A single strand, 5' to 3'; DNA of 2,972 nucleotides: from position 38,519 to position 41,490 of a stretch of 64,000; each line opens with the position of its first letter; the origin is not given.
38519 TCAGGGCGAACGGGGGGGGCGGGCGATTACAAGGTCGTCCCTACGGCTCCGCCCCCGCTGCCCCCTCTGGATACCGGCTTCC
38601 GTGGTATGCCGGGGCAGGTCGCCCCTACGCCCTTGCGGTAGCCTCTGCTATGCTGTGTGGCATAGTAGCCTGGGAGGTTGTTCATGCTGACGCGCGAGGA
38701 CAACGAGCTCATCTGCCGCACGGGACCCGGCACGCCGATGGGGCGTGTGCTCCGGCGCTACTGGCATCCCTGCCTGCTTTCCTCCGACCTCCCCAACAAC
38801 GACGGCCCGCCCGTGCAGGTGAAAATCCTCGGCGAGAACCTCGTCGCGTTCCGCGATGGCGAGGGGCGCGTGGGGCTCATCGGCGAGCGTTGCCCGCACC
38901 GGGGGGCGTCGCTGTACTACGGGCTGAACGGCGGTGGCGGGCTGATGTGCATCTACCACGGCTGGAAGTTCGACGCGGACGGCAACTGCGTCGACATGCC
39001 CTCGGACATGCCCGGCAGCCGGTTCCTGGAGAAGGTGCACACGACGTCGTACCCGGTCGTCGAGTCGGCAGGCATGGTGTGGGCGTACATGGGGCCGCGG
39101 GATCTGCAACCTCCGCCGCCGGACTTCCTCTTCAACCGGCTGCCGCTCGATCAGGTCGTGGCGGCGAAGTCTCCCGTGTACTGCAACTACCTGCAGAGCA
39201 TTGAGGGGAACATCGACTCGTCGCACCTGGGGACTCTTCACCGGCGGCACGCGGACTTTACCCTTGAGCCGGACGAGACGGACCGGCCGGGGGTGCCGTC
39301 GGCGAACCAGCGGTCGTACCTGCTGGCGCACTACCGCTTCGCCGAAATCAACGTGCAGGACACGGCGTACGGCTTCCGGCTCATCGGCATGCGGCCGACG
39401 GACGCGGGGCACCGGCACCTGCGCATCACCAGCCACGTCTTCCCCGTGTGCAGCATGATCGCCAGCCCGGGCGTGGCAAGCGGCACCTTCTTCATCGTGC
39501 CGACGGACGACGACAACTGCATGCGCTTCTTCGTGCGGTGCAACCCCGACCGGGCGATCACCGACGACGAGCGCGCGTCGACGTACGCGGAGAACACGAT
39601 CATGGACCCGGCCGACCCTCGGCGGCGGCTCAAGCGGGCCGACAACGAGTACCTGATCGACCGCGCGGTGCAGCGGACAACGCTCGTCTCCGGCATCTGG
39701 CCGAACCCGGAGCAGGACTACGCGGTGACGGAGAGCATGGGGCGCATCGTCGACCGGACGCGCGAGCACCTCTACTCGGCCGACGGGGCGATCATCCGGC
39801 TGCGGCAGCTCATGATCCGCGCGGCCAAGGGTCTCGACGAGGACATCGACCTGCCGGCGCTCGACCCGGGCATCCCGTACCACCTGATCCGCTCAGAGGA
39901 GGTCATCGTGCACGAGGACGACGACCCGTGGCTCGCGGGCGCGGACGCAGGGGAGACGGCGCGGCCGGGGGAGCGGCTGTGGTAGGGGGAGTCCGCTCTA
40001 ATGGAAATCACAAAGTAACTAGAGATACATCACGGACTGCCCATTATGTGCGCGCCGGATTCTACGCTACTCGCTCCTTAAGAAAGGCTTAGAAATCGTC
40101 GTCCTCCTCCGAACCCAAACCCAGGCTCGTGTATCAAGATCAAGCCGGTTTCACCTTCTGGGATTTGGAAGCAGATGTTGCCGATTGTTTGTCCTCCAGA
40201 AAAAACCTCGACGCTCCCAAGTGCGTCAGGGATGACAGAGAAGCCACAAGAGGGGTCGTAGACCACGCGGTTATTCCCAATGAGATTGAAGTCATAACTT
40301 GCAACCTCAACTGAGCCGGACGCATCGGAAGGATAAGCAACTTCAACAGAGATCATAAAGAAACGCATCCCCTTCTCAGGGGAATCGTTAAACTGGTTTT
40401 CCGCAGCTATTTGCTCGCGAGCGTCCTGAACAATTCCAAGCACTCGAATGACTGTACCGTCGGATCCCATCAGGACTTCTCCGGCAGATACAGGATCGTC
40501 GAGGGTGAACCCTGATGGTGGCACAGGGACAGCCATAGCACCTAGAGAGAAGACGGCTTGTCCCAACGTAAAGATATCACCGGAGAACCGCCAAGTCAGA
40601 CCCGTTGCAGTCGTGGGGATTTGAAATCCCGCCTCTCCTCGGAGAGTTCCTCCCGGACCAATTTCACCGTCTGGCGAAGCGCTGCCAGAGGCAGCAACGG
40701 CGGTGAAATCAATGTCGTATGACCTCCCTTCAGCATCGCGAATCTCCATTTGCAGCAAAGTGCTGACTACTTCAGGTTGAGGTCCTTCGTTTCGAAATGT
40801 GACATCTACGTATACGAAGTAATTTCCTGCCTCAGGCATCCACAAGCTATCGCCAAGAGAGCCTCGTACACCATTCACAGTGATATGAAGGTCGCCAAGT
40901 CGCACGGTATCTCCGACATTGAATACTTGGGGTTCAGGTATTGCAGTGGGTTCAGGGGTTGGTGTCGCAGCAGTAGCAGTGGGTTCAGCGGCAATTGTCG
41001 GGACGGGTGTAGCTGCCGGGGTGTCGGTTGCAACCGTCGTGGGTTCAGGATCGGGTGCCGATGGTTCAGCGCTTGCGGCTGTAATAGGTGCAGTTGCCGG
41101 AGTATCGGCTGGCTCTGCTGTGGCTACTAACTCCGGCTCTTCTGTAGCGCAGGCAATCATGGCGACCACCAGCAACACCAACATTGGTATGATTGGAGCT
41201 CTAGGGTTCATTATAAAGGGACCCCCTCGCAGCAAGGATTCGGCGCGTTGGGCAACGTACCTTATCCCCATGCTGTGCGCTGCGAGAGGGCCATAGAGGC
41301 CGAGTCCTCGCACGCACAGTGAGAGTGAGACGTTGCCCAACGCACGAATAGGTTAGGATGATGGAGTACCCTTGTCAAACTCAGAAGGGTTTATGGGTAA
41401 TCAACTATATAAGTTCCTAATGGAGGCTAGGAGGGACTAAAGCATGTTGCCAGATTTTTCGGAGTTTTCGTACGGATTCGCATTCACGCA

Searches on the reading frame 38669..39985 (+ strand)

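Call 10: search_protein_families(library=ncbifam, proteins=[window:38678-39985:+], max_evalue=0.00001)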
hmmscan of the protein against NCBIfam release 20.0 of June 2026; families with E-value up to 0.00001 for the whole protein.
window:38678-39985:+ (435 aa): 2 families
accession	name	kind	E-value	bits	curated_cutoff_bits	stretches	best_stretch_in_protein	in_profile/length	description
NF052579.1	BetMthstMoxSdmAMthl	equivalog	8.5e-19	67.7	600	1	28-143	17-131/351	4beta-methylsterol monooxygenase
TIGR03228.1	anthran_1_2_A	equivalog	6.8e-06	25.1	671.9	1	24-107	34-117/438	anthranilate 1,2-dioxygenase large subunit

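Call 34: search_protein_families(library=pfam, proteins=[window:38669-39985:+], max_evalue=0.000001)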
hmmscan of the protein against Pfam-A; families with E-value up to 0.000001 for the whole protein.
window:38669-39985:+ (438 aa): 2 families
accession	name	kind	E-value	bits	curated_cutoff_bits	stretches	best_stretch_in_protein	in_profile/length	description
PF19301.5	LigXa_C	-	1.3e-33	116.9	27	1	139-419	1-280/304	LigXa C-terminal domain like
PF00355.32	Rieske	-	2.7e-18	66.1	20.3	1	32-113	2-81/88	Rieske [2Fe-2S] domain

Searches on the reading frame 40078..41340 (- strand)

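Call 10: search_protein_families(library=ncbifam, proteins=[window:40078-41340:-], max_evalue=0.00001)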
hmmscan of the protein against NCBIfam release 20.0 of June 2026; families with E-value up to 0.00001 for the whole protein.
window:40078-41340:- (420 aa): 0 families

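Call 34: search_protein_families(library=pfam, proteins=[window:40078-41340:-], max_evalue=0.000001)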
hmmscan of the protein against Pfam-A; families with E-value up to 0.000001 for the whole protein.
window:40078-41340:- (420 aa): 1 family
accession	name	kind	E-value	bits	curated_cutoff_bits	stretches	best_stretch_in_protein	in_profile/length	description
PF11611.13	DUF4352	-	4.4e-31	108.1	25.9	1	140-258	1-118/122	Domain of unknown function (DUF4352)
